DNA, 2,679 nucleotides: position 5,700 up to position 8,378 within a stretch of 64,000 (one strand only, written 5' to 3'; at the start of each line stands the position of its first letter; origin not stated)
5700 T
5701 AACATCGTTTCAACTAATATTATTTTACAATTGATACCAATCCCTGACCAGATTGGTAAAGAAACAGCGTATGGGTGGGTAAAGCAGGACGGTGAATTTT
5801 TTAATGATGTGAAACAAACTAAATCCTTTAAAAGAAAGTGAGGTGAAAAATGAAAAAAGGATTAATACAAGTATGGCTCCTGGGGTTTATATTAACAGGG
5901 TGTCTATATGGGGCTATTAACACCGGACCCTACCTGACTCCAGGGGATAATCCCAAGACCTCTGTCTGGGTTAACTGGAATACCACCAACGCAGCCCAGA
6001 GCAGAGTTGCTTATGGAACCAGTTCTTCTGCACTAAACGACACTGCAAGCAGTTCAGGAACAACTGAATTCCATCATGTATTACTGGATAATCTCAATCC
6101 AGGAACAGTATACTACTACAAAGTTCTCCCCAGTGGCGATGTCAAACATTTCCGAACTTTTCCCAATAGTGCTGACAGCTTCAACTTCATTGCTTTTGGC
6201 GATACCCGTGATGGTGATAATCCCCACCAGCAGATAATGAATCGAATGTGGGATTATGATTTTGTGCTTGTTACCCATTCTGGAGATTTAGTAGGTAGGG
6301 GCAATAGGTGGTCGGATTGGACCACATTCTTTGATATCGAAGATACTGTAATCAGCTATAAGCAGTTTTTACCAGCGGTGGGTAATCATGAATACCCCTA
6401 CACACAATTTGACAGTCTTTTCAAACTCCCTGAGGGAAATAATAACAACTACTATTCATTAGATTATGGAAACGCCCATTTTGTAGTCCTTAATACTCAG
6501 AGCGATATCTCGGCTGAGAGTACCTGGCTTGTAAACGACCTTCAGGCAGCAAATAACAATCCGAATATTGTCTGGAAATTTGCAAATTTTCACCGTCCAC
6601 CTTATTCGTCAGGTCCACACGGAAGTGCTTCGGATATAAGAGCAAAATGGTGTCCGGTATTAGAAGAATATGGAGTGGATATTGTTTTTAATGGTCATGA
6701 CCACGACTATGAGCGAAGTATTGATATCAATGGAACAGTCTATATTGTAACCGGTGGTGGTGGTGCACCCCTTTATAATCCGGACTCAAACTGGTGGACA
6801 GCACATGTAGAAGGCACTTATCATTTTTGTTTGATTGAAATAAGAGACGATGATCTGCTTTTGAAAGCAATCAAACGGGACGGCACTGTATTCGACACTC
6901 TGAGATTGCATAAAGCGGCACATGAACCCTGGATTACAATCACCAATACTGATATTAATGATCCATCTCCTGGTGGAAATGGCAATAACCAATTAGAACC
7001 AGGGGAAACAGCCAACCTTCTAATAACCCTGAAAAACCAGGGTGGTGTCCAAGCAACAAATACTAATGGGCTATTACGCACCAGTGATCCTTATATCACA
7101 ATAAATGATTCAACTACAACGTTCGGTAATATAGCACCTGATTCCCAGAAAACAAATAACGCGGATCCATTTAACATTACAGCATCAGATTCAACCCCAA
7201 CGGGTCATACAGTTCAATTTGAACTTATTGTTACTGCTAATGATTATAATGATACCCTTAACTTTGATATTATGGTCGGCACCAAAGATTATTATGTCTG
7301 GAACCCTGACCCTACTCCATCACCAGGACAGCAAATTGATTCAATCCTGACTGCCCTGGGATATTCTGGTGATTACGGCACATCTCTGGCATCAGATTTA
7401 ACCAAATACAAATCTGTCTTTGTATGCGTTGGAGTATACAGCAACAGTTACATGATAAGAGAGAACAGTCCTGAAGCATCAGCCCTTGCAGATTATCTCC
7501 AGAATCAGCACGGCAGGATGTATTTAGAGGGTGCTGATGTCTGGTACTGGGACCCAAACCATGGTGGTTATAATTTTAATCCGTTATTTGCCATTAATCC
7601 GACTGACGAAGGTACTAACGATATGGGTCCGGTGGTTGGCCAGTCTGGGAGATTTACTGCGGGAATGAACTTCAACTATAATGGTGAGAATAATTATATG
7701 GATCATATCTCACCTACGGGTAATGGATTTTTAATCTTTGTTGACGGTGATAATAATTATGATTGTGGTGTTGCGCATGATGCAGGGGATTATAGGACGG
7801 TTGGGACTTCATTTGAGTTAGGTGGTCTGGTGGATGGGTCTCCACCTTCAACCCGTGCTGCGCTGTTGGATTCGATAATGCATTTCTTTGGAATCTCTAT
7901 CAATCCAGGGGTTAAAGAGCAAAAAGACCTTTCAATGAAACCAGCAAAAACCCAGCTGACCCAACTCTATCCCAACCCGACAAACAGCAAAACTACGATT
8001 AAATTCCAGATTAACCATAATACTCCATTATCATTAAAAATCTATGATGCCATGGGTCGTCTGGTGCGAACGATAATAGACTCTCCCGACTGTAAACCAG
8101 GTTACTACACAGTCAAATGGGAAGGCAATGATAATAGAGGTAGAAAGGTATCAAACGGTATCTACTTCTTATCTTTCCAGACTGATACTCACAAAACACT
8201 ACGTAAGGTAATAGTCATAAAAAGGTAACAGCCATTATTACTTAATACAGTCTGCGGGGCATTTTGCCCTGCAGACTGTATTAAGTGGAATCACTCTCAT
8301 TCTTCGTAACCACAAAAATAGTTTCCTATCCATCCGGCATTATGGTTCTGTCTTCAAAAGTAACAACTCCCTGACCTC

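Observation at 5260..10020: Tandem partial duplication carrying two T9SS-secreted metallophosphatases, their control region and a relic of the regulator gene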

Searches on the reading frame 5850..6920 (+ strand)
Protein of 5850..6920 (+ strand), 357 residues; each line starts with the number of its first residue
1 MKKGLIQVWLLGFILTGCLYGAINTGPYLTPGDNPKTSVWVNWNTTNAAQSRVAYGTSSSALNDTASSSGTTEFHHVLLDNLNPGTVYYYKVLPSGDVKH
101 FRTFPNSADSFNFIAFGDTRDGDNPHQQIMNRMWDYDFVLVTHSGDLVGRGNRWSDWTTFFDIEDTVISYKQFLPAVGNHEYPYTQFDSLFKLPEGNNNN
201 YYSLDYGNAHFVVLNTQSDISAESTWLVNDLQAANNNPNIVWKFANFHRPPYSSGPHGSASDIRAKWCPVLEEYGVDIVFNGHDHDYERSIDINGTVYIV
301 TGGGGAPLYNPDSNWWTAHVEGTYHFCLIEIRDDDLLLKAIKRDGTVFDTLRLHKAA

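Call 85: find_related_loci(query=window:5850-6920:+, collection=metagenome_contigs, flank=10000)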
Query window:5850-6920:+ (357 aa) in metagenome_contigs; peptide patterns used: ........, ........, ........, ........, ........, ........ (x = any residue, [..] = any of these).
94 stretches matched a pattern, but none encodes a relative of the query by tblastn (E <= 1e-3).
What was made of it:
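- Tried and rejected: It found nothing (call 85).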

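Call 87: find_related_loci(query=A7, collection=metagenome_contigs, flank=8000)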
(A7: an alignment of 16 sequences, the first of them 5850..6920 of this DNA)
Query A7 (357 aa) in metagenome_contigs; peptide patterns used: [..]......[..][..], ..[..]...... (x = any residue, [..] = any of these).
600 stretches matched a pattern (row limit reached: there are more); 428 encode a relative of the query (tblastn E <= 1e-3); the best 80 are kept; 80 distinct loci.
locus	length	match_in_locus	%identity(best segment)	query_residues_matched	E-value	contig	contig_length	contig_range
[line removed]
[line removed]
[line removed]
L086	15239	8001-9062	52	5-355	2e-118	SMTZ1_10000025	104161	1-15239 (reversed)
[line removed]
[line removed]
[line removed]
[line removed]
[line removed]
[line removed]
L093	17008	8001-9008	50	20-357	3e-111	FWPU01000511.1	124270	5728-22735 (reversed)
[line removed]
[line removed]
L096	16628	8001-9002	49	20-355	2e-110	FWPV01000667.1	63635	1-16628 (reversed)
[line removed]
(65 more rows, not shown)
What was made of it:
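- Tried and rejected: The alignment-based repeat worked (call 87).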

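Call 94: search_solved_structures(query=window:5850-6920:+, max_evalue=1e-8, show_alignments=1)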
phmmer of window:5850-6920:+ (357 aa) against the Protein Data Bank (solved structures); distinct sequences matched with E-value up to 1e-8: 10.
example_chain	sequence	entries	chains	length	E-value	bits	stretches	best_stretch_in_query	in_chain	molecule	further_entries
6gja_A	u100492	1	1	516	4e-14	55.7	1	184-305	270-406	Purple acid phosphatase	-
6git_A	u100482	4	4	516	4.2e-14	55.6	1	184-305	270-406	Purple acid phosphatase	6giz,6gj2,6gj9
6hwr_D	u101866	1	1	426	8.7e-12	48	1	30-310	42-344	Fe(3+)-Zn(2+) purple acid phosphatase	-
8brn_A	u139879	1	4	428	1.2e-11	47.6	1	30-310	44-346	Fe(3+)-Zn(2+) purple acid phosphatase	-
2qfp_A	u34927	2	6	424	1.2e-11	47.5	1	30-310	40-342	Purple acid phosphatase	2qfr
4dhl_A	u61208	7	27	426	1.2e-11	47.5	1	30-310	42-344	Purple acid phosphatase | Fe(3+)-Zn(2+) purple acid phosphatase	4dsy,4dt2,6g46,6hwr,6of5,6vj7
6ofd_A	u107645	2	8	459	1.3e-11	47.4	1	30-310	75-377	Fe(3+)-Zn(2+) purple acid phosphatase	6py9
1kbp_A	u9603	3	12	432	1.4e-11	47.3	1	30-310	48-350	PURPLE ACID PHOSPHATASE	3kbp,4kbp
3zk4_A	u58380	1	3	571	1e-10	44.5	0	124-293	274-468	DIPHOSPHONUCLEOTIDE PHOSPHATASE 1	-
1xzw_A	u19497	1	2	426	1.2e-10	44.2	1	29-308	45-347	purple acid phosphatase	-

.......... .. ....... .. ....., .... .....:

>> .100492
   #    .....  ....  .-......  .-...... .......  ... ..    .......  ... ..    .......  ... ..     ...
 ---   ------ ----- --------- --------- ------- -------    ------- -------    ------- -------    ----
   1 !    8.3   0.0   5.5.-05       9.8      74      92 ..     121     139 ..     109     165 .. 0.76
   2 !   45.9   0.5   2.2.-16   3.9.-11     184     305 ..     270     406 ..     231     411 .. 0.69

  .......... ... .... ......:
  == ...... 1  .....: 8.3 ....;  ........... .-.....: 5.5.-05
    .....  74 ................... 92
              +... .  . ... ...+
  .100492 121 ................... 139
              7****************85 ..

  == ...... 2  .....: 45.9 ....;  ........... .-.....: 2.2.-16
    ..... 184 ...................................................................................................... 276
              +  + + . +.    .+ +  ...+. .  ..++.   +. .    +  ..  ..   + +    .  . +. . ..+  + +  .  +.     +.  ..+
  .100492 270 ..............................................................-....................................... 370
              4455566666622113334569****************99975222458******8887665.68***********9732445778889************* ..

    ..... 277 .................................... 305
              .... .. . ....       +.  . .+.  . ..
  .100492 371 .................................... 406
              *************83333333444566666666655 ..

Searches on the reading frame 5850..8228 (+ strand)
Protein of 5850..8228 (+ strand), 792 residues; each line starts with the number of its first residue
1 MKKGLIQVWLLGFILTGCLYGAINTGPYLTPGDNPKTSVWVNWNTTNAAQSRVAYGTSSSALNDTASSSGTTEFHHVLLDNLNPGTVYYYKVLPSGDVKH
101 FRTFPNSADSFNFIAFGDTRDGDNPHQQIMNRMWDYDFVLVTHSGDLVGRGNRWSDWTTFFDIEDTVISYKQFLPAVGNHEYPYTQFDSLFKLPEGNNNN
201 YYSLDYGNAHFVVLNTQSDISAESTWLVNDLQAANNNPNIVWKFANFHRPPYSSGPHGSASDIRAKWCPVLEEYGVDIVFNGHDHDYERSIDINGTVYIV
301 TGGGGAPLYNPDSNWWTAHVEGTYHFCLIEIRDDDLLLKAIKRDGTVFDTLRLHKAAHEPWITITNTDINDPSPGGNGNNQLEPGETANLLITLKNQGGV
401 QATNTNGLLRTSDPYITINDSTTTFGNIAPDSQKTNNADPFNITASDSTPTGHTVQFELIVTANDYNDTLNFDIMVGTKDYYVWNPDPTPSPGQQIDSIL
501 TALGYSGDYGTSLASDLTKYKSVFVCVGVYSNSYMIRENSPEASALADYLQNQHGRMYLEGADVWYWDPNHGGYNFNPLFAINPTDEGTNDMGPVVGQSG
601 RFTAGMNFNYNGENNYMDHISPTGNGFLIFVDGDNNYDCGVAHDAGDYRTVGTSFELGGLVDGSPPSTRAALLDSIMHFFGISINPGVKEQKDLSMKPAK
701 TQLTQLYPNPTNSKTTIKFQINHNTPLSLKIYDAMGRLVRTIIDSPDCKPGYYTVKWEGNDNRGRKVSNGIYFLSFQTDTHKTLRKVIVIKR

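Call 5: search_protein_families(library=pfam, proteins=[window:5850-8228:+], max_evalue=0.01)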
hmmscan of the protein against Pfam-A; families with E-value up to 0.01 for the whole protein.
window:5850-8228:+ (792 aa): 7 families
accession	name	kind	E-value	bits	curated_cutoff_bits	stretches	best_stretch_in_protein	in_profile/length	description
PF16656.11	Pur_ac_phosph_N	-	1.7e-13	51.4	30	1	27-103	4-93/93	Purple acid Phosphatase, N-terminal domain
PF00149.33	Metallophos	-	2.1e-12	48.3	21.5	1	113-287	3-191/191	Calcineurin-like phosphoesterase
PF18962.6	Por_Secre_tail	-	1.2e-10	42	27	1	706-789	1-75/75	Secretion system C-terminal sorting domain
PF13860.13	FlgD_ig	-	1.2e-08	35.2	27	1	715-778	10-75/79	FlgD Ig-like domain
PF13585.12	CHU_C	-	0.0003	21.3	27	1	714-781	17-75/86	CHU_C Type IX secretion signal domain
PF25077.1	DUF7800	-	0.0026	18.3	27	1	24-94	5-71/89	Domain of unknown function (DUF7800)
PF14008.11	Metallophos_C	-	0.0054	17.8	23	0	295-349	1-62/63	Iron/zinc purple acid phosphatase-like protein C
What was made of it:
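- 5850..8228 (+): Gene 1 (792 aa). PAP-like head is 5850-~6920. C-module 1 is 6921-8228: CARDB-like 6921-7270, unassigned middle, T9SS CTD ~7965-8216. Pfam (call 5).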

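Call 15: find_encoding_contigs(protein=window:5850-8228:+, flank=10000, max_places=6)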
Protein window:5850-8228:+ (792 aa): no gene with exactly this product is on record in the collection.

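Call 16: find_homologous_proteins(query=window:5850-8228:+, max_evalue=1e-10)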
Query window:5850-8228:+ (792 aa): 746 proteins with E <= 1e-10 among 8000 candidates; the best 120 are listed.
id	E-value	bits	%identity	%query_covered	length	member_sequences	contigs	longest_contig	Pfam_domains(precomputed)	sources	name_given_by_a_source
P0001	0.0e+0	1873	100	100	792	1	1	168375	PF18962.8,PF00149.34,PF13860.13,PF16656.12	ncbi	-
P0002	1.6e-271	921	78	62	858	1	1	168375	PF18962.8,PF00149.34,PF16656.12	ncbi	-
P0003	6.0e-181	622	62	56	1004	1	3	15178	PF00246.30,PF18962.8,PF13860.13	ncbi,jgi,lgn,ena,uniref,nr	ncbi:hypothetical protein BXT86_05875 [candidate division WOR-3 bacterium 4484_100]|uniref:Peptidase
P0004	1.4e-160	554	57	53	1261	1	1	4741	PF08126.17,PF18962.8,PF03785.21,PF13860.13,PF01364.25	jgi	jgi:hypothetical protein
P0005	1.0e-156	542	53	55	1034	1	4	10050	PF18962.8,PF13860.13,PF00082.28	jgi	jgi:subtilisin family serine protease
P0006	4.3e-147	510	53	52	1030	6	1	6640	PF13860.13,PF00082.28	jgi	-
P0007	4.0e-144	500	52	53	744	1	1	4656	PF18962.8,PF13860.13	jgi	jgi:hypothetical protein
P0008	3.7e-142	494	59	44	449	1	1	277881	PF18962.8,PF00149.34,PF16656.12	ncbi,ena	-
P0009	1.3e-141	492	51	53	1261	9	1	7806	PF08126.17,PF18962.8,PF13860.13,PF01364.25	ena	-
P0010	2.2e-140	488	51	53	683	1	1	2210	PF18962.8,PF03785.21,PF13860.13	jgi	jgi:hypothetical protein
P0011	1.1e-137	479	54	56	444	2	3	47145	PF18962.8,PF13860.13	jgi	-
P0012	3.8e-136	474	57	45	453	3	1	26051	PF18962.8,PF00149.34,PF16656.12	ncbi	-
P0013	3.1e-135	471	52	47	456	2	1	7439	PF00149.34,PF13860.13,PF16656.12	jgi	jgi:hypothetical protein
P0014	4.1e-135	470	53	44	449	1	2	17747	PF18962.8,PF00149.34,PF13860.13,PF16656.12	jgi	jgi:hypothetical protein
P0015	5.2e-133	463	47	56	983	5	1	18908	PF18962.8,PF01364.25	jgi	jgi:hypothetical protein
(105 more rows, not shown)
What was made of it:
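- The source is a MAG contig of 168 kb (call 16).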

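Call 17: find_encoding_contigs(protein=P0002, flank=10000, max_places=4)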
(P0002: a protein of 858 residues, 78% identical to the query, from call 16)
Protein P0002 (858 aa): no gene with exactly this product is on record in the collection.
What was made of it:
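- Exact-protein look-ups found no independent assembly of either gene (calls 15, 17).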

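Call 21: find_encoding_contigs(protein=P0008, flank=8000, max_places=3)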
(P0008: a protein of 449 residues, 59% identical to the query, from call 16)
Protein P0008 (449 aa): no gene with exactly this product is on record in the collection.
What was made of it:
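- Tried and rejected: Gene 1, gene 2 and the closest PAP (P0008) are not on record (calls 15, 17, 21), so there is no independent assembly or context.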

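Call 81: find_encoding_contigs(protein=P0014, flank=6000, max_places=2)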
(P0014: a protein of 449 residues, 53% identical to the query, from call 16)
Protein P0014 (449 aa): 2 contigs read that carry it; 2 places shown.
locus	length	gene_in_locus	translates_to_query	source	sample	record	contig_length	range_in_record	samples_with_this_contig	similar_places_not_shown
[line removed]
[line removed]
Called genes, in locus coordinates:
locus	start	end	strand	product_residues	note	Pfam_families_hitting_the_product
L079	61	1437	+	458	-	PF00004:AAA (weak), PF07728:AAA_5 (faint), PF13401:AAA_22 (faint), PF00004:AAA, PF07724:AAA_2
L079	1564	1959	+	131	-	-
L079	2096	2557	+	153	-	PF00359:PTS_EIIA_2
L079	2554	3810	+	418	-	-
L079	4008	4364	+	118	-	PF02620:YceD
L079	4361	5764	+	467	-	PF02113:Peptidase_S13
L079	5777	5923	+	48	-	-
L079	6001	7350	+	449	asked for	PF16656:Pur_ac_phosph_N, PF00149:Metallophos, PF18962:Por_Secre_tail (faint), PF13860:FlgD_ig (weak)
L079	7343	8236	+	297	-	PF01244:Peptidase_M19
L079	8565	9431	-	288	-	-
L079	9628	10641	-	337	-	PF06068:TIP49 (faint), PF05496:RuvB_N, PF00004:AAA, PF07728:AAA_5 (weak), PF17864:AAA_lid_4, PF05491:WHD_RuvB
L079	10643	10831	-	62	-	PF07499:RuvA_C (weak)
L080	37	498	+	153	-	PF00359:PTS_EIIA_2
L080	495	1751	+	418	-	-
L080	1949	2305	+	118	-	PF02620:YceD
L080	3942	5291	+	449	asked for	PF16656:Pur_ac_phosph_N, PF00149:Metallophos, PF18962:Por_Secre_tail (faint), PF13860:FlgD_ig (weak)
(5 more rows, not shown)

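Call 82: find_encoding_contigs(protein=P0003, flank=6000, max_places=2)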
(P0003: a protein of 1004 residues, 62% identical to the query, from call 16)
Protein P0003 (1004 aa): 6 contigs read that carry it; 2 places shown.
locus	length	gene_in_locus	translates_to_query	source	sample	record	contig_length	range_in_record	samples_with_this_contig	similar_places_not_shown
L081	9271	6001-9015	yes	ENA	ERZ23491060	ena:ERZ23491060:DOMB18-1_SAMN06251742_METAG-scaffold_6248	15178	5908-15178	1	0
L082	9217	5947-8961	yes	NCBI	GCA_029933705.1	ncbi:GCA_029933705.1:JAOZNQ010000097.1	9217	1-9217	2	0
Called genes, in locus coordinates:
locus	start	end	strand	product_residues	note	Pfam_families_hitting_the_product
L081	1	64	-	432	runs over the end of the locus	-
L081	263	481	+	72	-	-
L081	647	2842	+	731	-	PF00246:Peptidase_M14, PF20773:InhA-like_MAM, PF18962:Por_Secre_tail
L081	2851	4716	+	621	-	-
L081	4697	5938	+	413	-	PF07675:Cleaved_Adhesin, PF13860:FlgD_ig (weak)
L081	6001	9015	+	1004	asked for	PF00246:Peptidase_M14, PF13860:FlgD_ig (faint), PF18962:Por_Secre_tail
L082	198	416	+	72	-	-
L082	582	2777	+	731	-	PF00246:Peptidase_M14, PF20773:InhA-like_MAM, PF18962:Por_Secre_tail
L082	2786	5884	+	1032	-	PF00082:Peptidase_S8, PF07675:Cleaved_Adhesin, PF13860:FlgD_ig (weak)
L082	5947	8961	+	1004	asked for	PF00246:Peptidase_M14, PF13860:FlgD_ig (faint), PF18962:Por_Secre_tail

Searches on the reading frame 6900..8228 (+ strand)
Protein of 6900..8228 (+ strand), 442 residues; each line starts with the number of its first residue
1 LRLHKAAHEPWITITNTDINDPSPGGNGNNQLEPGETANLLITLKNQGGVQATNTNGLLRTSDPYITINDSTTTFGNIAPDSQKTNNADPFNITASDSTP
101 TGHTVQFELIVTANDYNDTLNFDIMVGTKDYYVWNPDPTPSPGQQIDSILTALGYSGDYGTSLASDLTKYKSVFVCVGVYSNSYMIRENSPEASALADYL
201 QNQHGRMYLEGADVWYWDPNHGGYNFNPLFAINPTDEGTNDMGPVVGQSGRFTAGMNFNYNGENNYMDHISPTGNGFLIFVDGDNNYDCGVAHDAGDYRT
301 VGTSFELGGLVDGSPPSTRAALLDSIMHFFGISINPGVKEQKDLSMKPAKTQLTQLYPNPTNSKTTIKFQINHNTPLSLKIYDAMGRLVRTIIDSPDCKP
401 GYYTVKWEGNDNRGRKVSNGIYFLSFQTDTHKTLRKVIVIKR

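Call 42: search_solved_structures(query=window:6900-8228:+, max_evalue=0.1)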
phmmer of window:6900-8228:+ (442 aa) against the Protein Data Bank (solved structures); distinct sequences matched with E-value up to 0.1: 1.
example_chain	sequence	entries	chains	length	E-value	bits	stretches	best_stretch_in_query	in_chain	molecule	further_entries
7eh9_A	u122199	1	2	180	0.066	15.4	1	377-427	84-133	Basal-body rod modification protein FlgD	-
